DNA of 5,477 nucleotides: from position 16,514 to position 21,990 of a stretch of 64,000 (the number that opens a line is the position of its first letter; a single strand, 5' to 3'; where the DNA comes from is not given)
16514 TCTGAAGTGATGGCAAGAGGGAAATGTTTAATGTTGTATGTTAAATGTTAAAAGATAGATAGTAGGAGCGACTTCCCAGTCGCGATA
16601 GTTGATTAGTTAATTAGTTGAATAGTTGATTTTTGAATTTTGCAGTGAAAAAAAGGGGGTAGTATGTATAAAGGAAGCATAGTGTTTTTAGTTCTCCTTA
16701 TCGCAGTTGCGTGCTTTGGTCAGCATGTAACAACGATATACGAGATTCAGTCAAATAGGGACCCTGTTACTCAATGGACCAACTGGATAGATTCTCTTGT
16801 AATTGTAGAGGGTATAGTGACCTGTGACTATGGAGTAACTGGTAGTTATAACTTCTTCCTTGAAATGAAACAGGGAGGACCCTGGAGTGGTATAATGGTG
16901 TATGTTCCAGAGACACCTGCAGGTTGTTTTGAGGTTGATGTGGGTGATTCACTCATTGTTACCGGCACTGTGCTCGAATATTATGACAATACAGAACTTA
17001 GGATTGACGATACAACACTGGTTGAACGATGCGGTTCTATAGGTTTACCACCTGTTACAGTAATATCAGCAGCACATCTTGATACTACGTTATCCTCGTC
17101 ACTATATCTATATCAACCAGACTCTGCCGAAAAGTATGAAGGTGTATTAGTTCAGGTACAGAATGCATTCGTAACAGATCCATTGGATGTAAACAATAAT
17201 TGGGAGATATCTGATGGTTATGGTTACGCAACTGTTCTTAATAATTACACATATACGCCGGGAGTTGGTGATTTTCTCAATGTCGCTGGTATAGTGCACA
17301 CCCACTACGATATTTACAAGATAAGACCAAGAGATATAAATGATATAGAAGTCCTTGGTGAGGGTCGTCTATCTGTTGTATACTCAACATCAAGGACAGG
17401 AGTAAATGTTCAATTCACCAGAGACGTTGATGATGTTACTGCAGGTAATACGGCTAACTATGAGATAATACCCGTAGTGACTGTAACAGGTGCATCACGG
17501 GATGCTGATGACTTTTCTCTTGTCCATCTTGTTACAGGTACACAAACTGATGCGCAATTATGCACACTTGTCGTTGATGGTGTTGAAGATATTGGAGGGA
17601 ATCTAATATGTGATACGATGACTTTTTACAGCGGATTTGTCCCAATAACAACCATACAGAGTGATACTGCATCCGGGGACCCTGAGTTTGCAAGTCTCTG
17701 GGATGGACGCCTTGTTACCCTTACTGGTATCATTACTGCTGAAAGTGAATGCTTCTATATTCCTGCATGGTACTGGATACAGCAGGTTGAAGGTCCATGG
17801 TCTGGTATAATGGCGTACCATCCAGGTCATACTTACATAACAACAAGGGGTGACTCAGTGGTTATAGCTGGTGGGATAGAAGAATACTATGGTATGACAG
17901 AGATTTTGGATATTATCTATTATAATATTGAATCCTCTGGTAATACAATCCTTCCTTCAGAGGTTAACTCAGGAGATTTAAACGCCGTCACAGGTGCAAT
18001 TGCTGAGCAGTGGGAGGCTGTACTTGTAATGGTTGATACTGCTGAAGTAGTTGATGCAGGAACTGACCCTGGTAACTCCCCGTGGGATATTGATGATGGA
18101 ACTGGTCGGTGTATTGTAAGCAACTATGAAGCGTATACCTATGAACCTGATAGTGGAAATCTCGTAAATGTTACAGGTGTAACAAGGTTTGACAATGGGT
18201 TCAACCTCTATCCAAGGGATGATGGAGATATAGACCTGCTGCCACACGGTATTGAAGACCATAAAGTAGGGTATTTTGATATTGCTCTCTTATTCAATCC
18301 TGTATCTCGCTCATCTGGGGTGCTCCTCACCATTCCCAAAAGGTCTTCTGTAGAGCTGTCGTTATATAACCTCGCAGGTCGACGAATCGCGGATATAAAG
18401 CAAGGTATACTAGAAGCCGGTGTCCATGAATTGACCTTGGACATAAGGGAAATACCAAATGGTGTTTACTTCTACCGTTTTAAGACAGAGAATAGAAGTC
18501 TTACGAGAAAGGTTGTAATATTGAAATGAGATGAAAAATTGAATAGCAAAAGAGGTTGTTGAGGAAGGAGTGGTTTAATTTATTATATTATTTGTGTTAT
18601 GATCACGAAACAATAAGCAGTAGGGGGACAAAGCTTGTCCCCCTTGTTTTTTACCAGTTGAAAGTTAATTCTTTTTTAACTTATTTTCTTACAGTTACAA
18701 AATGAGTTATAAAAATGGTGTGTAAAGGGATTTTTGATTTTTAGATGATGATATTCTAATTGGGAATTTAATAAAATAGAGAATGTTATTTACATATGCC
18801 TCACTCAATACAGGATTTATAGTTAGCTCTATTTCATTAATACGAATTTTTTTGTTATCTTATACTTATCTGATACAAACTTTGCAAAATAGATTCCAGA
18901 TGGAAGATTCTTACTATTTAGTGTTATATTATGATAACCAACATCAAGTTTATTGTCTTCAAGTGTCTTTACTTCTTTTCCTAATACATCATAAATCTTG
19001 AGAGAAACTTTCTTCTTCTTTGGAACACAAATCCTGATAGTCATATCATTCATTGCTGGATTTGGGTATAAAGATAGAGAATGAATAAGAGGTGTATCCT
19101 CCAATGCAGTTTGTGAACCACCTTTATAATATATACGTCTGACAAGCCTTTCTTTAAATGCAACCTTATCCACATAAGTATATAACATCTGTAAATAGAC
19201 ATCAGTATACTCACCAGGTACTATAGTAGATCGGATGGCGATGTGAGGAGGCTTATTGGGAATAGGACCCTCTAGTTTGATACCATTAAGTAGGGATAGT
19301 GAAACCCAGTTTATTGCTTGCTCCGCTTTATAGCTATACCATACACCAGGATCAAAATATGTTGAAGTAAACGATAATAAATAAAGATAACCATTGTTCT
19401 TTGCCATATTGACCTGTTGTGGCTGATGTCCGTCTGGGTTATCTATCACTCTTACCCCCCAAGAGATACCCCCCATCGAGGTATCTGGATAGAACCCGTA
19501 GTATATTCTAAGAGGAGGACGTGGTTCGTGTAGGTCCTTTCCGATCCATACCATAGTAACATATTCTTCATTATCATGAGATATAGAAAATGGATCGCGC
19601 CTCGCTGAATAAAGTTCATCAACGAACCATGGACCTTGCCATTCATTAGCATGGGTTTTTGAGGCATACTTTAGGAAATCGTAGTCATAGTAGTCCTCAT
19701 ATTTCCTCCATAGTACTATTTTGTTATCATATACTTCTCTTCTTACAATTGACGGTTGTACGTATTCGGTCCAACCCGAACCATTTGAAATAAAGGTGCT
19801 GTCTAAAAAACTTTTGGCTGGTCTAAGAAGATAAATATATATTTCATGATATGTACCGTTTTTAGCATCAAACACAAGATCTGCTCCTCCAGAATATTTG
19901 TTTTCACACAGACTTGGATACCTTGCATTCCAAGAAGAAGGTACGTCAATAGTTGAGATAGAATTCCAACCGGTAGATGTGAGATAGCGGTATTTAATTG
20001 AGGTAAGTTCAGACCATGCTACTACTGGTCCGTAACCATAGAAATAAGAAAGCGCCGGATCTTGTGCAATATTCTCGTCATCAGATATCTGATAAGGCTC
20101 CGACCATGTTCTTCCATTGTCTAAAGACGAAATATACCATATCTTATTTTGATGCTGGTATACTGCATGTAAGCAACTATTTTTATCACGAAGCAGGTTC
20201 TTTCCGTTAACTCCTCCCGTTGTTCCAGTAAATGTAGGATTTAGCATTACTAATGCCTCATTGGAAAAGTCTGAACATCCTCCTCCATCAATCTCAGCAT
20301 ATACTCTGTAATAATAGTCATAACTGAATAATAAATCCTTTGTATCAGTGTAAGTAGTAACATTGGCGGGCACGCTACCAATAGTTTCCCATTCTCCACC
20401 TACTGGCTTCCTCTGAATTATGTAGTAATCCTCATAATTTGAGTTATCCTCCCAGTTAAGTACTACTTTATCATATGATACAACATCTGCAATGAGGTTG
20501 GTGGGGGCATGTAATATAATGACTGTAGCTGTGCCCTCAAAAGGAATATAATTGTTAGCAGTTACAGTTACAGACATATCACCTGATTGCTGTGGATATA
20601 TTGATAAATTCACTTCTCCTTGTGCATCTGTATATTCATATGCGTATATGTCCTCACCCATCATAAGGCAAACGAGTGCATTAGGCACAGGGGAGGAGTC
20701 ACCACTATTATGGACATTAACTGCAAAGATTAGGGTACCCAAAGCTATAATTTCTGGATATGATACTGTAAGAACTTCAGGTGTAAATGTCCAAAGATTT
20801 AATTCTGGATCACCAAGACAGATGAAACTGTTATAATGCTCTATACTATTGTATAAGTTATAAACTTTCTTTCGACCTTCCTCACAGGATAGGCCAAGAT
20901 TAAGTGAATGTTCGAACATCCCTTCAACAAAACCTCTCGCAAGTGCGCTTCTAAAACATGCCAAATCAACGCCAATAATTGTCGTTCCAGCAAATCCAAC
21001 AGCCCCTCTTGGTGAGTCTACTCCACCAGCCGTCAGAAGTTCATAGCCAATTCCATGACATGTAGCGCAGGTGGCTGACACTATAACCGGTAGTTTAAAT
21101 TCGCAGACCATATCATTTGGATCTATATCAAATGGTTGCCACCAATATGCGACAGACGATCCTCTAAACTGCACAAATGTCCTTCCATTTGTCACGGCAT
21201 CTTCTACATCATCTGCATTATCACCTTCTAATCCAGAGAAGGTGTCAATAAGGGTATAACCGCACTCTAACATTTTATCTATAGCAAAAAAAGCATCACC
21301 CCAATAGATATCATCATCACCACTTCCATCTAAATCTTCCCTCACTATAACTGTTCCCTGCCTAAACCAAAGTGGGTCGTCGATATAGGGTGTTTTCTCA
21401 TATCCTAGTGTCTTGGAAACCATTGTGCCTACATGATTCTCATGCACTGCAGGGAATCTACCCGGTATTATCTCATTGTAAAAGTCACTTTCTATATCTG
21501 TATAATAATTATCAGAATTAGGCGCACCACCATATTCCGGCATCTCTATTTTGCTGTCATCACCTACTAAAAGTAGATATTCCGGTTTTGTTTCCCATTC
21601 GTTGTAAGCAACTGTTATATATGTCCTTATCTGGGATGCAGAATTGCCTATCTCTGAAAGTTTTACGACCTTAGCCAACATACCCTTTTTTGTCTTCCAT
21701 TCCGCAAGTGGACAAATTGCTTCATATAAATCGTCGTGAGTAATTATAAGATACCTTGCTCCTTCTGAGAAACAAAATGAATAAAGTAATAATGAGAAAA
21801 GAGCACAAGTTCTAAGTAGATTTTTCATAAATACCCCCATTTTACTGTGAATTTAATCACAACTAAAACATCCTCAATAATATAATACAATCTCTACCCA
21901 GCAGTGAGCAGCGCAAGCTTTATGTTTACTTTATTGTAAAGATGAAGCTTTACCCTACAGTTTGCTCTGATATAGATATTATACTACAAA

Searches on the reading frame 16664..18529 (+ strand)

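Call 28: search_protein_families(library=pfam, proteins=[window:16664-18529:+], max_evalue=0.00001)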
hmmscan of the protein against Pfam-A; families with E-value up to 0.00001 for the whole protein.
window:16664-18529:+ (621 aa): 1 family
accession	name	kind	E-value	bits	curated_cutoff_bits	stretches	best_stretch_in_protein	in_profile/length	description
PF18962.6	Por_Secre_tail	-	3.1e-07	31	27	1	545-619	4-75/75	Secretion system C-terminal sorting domain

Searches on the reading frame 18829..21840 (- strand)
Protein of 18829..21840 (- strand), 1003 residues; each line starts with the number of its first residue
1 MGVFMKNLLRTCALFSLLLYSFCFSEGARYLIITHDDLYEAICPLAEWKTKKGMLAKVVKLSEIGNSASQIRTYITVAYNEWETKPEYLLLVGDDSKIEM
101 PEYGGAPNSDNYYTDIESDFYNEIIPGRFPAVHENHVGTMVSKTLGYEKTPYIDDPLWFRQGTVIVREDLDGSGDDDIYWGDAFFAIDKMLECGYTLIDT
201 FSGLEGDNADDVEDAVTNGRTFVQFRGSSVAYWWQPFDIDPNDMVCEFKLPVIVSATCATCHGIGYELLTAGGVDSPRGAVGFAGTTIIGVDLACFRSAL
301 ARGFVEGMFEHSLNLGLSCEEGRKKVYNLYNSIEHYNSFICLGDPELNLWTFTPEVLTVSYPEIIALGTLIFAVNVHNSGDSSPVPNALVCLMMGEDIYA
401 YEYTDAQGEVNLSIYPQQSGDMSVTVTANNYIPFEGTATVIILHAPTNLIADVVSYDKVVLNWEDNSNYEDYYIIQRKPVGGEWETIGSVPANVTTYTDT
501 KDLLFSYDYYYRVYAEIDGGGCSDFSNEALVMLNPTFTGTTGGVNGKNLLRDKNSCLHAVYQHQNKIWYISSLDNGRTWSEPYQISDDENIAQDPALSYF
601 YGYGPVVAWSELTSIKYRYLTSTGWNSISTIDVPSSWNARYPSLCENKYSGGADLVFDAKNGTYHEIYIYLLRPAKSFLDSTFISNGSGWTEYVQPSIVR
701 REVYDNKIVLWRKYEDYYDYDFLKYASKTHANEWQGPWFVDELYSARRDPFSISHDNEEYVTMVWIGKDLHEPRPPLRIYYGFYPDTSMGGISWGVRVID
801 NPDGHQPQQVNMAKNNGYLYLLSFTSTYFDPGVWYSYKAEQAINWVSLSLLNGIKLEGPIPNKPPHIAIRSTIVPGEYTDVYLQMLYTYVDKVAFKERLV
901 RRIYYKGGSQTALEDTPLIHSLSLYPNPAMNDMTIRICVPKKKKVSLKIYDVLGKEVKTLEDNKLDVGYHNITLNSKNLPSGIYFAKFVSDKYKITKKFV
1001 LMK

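Call 28: search_protein_families(library=pfam, proteins=[window:18829-21840:-], max_evalue=0.00001)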
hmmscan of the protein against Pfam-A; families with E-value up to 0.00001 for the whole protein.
window:18829-21840:- (1003 aa): 2 families
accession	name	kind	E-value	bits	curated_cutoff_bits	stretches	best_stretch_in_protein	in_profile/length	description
PF01364.23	Peptidase_C25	-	9.6e-37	127.5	23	1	30-349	1-374/374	Peptidase family C25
PF18962.6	Por_Secre_tail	-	1.3e-14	54.7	27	1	924-1000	1-74/75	Secretion system C-terminal sorting domain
